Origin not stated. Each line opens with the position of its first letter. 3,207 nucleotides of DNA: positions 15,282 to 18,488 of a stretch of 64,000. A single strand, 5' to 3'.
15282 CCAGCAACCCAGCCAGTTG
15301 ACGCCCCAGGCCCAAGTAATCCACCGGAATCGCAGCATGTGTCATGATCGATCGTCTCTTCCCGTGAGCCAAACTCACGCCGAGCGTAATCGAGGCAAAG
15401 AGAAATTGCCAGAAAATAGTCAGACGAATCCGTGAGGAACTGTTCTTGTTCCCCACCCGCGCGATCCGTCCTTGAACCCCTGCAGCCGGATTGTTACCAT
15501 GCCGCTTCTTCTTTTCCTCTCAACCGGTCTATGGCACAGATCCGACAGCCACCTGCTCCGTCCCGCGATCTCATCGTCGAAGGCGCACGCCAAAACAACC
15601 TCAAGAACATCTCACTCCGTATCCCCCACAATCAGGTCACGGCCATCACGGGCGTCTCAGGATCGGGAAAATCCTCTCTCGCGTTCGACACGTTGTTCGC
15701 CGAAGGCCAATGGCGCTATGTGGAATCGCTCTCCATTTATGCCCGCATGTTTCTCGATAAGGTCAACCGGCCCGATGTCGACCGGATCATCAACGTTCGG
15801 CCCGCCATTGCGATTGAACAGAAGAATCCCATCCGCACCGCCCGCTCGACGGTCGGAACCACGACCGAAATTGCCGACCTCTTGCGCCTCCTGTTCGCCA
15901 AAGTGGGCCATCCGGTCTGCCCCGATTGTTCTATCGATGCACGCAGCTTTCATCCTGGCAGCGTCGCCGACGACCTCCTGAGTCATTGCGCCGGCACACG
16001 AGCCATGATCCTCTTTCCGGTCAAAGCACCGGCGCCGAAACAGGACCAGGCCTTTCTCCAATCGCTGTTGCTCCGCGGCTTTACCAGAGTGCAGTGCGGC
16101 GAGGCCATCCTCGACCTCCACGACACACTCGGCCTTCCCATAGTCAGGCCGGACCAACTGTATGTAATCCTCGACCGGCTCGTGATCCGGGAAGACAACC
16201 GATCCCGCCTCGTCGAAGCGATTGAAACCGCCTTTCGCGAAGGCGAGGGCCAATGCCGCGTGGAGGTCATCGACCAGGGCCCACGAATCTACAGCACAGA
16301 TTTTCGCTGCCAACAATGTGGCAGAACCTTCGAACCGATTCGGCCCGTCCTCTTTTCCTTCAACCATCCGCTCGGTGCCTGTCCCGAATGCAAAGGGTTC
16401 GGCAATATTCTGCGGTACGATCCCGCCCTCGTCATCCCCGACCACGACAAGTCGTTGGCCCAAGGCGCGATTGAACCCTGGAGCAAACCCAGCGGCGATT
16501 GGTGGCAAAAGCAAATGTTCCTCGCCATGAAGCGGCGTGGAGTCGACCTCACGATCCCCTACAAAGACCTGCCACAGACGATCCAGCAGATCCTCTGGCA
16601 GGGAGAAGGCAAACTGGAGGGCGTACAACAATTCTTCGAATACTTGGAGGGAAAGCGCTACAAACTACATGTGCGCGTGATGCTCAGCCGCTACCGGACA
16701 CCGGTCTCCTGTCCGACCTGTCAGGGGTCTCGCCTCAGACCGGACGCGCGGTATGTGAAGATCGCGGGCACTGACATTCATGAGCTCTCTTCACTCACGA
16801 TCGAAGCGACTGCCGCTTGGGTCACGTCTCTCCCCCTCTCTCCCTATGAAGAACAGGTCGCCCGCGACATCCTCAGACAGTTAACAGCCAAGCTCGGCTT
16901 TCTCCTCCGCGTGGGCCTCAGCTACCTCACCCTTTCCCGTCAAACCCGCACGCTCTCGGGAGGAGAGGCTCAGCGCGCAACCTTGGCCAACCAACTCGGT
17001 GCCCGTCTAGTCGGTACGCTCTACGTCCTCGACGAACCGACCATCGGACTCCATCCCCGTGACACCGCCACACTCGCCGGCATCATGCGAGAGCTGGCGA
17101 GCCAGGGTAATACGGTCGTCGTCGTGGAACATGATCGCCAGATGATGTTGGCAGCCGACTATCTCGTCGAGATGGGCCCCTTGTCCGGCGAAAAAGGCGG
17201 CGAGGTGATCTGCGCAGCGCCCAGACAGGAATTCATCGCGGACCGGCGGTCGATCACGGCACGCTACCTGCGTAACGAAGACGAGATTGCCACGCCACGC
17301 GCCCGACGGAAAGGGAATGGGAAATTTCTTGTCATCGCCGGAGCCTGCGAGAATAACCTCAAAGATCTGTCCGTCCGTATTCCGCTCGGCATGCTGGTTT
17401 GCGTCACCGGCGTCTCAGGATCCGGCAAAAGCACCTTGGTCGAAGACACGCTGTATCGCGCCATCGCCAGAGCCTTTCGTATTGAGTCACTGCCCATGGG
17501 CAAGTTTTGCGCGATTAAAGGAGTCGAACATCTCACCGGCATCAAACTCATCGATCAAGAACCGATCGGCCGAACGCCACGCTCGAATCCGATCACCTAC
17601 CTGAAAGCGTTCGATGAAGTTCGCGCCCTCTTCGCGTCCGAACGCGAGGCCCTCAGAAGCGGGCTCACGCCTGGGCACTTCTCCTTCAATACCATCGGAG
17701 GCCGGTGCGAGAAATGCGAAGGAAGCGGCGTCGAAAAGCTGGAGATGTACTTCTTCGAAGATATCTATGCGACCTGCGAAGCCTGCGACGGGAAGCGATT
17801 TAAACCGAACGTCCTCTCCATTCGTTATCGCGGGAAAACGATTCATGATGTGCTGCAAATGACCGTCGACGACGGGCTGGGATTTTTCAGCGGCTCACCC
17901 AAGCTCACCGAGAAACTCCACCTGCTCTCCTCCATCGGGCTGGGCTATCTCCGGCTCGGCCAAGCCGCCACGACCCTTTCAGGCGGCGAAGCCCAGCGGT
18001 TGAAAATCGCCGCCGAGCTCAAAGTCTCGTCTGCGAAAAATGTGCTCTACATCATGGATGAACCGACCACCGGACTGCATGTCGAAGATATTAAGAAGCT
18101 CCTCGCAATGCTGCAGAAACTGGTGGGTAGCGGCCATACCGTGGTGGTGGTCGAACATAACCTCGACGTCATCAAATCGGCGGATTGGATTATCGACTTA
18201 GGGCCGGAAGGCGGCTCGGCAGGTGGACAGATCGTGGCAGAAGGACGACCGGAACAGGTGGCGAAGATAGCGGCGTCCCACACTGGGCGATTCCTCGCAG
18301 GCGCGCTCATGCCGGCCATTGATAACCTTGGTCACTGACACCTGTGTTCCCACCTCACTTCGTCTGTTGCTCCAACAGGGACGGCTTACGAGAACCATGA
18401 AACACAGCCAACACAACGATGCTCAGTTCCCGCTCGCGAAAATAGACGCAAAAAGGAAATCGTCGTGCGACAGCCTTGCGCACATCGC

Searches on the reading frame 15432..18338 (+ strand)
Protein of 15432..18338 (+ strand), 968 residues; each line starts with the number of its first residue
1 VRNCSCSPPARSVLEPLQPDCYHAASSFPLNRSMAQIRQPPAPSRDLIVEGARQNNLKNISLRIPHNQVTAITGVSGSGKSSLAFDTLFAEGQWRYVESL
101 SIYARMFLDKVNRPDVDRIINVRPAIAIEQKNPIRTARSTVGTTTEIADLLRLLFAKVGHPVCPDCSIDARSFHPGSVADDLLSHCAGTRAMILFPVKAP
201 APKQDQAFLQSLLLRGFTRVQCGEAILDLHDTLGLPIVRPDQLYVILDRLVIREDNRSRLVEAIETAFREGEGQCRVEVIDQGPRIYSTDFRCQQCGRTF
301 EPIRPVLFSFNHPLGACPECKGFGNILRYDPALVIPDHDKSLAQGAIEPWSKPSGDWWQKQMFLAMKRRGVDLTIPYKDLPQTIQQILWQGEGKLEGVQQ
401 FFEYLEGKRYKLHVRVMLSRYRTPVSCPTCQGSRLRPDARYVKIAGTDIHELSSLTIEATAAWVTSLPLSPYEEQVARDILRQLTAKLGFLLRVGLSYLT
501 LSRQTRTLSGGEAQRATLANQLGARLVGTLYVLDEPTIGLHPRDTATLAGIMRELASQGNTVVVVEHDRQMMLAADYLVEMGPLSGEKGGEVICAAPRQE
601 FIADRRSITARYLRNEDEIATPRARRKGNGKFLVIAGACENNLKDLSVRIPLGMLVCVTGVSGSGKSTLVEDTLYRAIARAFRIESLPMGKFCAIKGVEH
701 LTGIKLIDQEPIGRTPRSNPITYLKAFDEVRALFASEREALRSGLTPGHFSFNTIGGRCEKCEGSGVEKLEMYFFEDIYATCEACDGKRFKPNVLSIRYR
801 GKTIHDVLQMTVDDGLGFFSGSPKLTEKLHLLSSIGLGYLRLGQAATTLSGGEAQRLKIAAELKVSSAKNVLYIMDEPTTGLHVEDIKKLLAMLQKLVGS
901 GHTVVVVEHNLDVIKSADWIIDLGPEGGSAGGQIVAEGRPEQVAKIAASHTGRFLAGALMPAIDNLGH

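Call 26: search_protein_families(library=pfam, proteins=[window:15432-18338:+], max_evalue=0.001)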
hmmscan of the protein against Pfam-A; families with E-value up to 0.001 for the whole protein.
window:15432-18338:+ (968 aa): 15 families
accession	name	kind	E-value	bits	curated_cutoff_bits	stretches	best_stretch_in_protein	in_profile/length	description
PF00005.33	ABC_tran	-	6.9e-21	75.7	25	1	57-84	1-28/137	ABC transporter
PF17755.6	UvrA_DNA-bind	-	1.7e-17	64.1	23.2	1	330-398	1-69/110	UvrA DNA-binding domain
PF17760.6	UvrA_inter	-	1.4e-16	60.8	23.3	1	177-279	5-107/109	UvrA interaction domain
PF02463.25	SMC_N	-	2.1e-10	40.8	40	0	410-581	135-211/220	RecF/RecN/SMC N terminal domain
PF13304.12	AAA_21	-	3.3e-10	41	27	0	521-564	252-295/304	AAA domain, putative AbiEii toxin, Type IV TA system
PF13555.12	AAA_29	-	1.4e-07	31.5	27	0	62-83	17-38/61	P-loop containing region of AAA domain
PF13191.12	AAA_16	-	2.7e-07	31.7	32.6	0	648-695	19-58/167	AAA ATPase domain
PF20703.3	nSTAND1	-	7.4e-07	29.6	27.1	0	53-84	19-50/379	Novel STAND NTPase 1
PF09723.15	Zn_ribbon_8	-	1.7e-06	28.4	34.4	1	290-322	5-34/41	Zinc ribbon domain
PF00684.25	DnaJ_CXXCXGXG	-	1.4e-05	25.7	32.7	0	758-788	17-50/65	DnaJ central domain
PF06745.19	ATPase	-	0.00011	22.1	26.6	0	63-85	15-37/231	KaiC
PF13671.12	AAA_33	-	0.00014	22.6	27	0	655-674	1-20/143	AAA domain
PF03193.22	RsgA_GTPase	-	0.0002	21.7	30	0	50-84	90-123/174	RsgA GTPase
PF13175.12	AAA_15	-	0.00023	21.4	32.1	0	863-905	320-364/374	AAA ATPase domain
PF13401.12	AAA_22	-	0.00052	20.8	27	0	655-674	7-26/130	AAA domain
